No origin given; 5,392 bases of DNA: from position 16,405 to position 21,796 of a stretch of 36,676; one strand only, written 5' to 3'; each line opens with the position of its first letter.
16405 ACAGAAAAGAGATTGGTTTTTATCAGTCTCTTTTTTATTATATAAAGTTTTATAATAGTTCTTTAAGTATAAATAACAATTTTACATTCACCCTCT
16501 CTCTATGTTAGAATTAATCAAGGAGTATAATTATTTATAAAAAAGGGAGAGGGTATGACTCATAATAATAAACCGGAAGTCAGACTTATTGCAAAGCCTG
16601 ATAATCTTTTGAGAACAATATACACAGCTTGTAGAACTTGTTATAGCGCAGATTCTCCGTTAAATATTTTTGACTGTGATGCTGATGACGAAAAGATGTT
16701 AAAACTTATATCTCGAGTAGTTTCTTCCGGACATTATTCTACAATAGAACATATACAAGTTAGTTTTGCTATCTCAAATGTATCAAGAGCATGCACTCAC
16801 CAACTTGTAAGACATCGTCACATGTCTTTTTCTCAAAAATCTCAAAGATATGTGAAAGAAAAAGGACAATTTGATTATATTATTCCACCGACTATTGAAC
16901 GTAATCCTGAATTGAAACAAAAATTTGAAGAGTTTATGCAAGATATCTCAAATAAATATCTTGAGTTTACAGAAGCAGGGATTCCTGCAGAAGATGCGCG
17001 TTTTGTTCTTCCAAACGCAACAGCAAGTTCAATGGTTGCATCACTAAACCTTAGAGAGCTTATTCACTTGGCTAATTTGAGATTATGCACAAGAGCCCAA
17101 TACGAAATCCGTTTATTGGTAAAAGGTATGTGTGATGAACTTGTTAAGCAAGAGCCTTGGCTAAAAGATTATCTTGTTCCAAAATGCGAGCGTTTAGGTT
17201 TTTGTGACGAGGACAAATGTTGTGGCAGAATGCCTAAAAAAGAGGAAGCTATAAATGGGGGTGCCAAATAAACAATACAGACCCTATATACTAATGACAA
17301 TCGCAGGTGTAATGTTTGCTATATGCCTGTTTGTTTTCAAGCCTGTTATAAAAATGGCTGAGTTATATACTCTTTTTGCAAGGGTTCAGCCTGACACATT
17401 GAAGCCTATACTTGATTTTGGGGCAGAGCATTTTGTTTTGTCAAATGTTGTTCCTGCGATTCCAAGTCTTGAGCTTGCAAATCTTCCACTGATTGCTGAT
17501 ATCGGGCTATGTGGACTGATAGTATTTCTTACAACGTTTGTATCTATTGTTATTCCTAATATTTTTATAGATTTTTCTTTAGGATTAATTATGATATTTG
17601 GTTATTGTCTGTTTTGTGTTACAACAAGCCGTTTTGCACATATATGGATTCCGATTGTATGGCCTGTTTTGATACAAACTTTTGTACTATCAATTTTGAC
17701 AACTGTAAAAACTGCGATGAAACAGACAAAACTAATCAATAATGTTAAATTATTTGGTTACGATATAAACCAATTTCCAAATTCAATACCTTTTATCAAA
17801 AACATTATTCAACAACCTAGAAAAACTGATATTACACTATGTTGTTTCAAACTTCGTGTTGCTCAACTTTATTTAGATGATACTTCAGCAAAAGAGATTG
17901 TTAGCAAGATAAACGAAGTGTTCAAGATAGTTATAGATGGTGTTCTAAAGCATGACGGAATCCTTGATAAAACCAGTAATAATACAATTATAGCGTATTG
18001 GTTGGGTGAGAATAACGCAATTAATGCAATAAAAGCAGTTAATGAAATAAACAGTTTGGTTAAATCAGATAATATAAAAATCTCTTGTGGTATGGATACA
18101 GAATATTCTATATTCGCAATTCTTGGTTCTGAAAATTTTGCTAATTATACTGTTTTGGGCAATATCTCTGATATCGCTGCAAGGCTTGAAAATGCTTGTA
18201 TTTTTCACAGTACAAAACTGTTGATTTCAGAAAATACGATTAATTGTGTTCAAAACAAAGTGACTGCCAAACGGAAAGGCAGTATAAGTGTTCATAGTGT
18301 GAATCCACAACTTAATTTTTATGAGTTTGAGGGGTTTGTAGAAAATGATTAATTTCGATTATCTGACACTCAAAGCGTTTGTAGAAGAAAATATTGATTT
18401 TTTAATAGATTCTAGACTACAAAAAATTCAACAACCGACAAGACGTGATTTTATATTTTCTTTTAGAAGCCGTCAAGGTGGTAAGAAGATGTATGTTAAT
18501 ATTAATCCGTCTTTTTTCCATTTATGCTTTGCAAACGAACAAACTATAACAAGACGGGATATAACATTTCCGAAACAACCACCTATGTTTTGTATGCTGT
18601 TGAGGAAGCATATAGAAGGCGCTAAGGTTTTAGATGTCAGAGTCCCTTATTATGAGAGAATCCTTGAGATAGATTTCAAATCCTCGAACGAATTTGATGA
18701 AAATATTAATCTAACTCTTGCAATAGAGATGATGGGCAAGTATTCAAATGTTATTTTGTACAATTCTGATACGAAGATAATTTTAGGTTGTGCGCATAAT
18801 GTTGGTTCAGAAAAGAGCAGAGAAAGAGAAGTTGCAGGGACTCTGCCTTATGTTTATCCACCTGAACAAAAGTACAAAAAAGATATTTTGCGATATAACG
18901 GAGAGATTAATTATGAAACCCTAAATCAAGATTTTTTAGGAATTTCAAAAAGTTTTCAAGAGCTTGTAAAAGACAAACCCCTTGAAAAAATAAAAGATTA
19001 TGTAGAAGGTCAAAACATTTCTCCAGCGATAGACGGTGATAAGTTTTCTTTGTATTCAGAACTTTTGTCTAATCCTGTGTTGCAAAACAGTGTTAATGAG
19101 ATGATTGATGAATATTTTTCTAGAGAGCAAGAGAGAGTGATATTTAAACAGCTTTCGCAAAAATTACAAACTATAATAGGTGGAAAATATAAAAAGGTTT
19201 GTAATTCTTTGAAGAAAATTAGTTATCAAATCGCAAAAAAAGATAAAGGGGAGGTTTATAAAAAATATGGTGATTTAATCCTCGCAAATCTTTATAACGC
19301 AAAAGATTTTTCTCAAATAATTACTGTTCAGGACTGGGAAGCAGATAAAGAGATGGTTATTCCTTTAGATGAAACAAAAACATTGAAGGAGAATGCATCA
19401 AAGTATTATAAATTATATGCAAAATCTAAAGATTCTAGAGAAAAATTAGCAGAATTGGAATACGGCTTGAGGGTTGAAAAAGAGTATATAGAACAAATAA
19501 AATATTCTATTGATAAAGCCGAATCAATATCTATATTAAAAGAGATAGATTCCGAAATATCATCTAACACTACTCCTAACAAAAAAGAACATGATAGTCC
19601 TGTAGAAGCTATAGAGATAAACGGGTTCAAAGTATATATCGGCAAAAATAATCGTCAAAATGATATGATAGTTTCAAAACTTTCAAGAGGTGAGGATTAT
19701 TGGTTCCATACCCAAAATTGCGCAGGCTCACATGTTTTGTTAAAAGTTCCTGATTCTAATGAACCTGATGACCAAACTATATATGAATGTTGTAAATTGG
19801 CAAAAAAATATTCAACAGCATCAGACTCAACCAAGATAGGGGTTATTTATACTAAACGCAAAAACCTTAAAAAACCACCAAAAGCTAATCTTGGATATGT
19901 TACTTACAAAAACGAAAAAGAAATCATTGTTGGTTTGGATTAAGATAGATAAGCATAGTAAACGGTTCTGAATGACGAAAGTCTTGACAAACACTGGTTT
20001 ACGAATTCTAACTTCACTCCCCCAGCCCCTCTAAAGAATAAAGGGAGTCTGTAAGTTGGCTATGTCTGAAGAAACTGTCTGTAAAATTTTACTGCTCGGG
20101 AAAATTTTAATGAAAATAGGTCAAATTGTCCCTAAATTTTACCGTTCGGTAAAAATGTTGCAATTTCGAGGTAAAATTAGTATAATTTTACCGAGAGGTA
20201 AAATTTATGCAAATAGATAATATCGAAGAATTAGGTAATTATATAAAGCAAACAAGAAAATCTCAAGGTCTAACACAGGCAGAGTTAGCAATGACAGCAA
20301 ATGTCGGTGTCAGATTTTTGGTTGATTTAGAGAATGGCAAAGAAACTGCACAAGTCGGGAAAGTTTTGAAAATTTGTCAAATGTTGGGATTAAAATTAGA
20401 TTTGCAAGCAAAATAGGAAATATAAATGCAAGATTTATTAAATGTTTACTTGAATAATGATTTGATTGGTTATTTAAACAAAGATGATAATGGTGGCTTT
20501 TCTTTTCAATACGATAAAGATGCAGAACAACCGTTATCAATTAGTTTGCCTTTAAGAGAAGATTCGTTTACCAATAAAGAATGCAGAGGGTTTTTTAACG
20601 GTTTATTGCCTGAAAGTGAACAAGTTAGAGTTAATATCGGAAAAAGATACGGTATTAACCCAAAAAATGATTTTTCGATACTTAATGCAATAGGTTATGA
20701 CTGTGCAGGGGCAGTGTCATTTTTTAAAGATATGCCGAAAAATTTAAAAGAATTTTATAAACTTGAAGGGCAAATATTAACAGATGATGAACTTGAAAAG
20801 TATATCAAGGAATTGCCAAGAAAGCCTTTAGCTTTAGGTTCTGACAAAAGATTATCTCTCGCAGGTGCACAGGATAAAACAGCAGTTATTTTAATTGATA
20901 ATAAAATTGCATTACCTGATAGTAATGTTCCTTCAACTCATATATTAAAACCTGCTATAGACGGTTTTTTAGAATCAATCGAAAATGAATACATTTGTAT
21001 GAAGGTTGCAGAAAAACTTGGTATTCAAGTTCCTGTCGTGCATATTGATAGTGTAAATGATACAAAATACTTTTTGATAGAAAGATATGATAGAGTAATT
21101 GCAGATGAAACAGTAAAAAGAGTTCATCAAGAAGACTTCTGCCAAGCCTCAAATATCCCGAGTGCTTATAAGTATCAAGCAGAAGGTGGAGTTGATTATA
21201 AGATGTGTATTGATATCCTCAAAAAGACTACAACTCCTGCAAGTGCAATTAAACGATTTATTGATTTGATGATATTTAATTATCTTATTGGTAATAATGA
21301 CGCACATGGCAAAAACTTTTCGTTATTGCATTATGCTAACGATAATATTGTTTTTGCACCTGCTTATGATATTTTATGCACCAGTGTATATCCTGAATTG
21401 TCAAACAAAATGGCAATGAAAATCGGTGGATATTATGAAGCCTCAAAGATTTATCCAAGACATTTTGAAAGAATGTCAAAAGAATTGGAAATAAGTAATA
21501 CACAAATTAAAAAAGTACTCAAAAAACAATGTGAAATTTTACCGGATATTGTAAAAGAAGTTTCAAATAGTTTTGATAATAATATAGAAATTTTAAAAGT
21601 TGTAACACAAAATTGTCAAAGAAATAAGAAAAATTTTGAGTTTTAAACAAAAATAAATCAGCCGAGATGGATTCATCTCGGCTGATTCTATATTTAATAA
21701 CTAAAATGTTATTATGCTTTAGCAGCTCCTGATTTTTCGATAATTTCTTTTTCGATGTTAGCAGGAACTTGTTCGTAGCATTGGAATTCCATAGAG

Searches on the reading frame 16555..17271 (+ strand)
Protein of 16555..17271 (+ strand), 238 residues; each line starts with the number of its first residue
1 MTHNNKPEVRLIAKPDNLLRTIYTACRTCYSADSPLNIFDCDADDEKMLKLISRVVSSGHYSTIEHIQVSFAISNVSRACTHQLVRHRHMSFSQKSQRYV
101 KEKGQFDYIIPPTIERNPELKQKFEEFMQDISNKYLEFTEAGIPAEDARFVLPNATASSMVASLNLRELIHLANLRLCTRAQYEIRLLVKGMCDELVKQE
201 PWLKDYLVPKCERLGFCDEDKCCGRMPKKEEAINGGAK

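Call 6: search_protein_families(library=pfam, proteins=[window:16555-17271:+], max_evalue=0.01)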
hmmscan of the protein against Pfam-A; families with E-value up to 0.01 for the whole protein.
window:16555-17271:+ (238 aa): 1 family
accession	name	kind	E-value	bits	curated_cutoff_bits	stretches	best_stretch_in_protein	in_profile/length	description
PF02511.20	Thy1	-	2.9e-61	207.1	24.8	1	10-201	1-190/191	Thymidylate synthase complementing protein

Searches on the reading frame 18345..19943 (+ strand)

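Call 6: search_protein_families(library=pfam, proteins=[window:18345-19943:+], max_evalue=0.01)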
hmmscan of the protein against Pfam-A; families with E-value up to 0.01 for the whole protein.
window:18345-19943:+ (532 aa): 3 families
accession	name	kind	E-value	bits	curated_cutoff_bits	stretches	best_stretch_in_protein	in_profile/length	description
PF05833.16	NFACT_N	-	1.9e-77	261.5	31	1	5-409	1-441/456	NFACT N-terminal and middle domains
PF05670.18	NFACT-R_1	-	6.8e-18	65.7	29.8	1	425-513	8-98/112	NFACT protein RNA binding domain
PF18297.6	NFACT-R_2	-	1.1e-06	29.1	26.9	1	427-507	9-84/104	NFACT protein RNA binding domain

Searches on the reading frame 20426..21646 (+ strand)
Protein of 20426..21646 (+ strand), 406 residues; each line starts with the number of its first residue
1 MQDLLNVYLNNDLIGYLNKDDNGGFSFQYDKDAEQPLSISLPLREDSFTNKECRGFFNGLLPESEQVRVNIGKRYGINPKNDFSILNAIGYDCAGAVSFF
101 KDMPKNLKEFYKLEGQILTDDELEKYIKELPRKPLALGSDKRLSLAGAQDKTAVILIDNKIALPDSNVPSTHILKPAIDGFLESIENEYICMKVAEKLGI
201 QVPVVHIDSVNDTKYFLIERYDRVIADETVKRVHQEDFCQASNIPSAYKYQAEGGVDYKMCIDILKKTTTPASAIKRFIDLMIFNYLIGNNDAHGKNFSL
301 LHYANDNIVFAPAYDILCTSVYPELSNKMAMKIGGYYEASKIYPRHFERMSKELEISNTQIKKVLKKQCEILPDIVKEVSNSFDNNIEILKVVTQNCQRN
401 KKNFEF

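Call 6: search_protein_families(library=pfam, proteins=[window:20426-21646:+], max_evalue=0.01)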
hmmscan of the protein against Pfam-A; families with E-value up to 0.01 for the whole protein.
window:20426-21646:+ (406 aa): 2 families
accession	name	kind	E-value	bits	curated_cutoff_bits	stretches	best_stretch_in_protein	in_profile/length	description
PF07804.18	HipA_C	-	9.6e-55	186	30.5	1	143-370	1-207/213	HipA-like C-terminal domain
PF13657.11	Couple_hipA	-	1.3e-24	87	22.5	1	5-99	1-98/99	HipA N-terminal domain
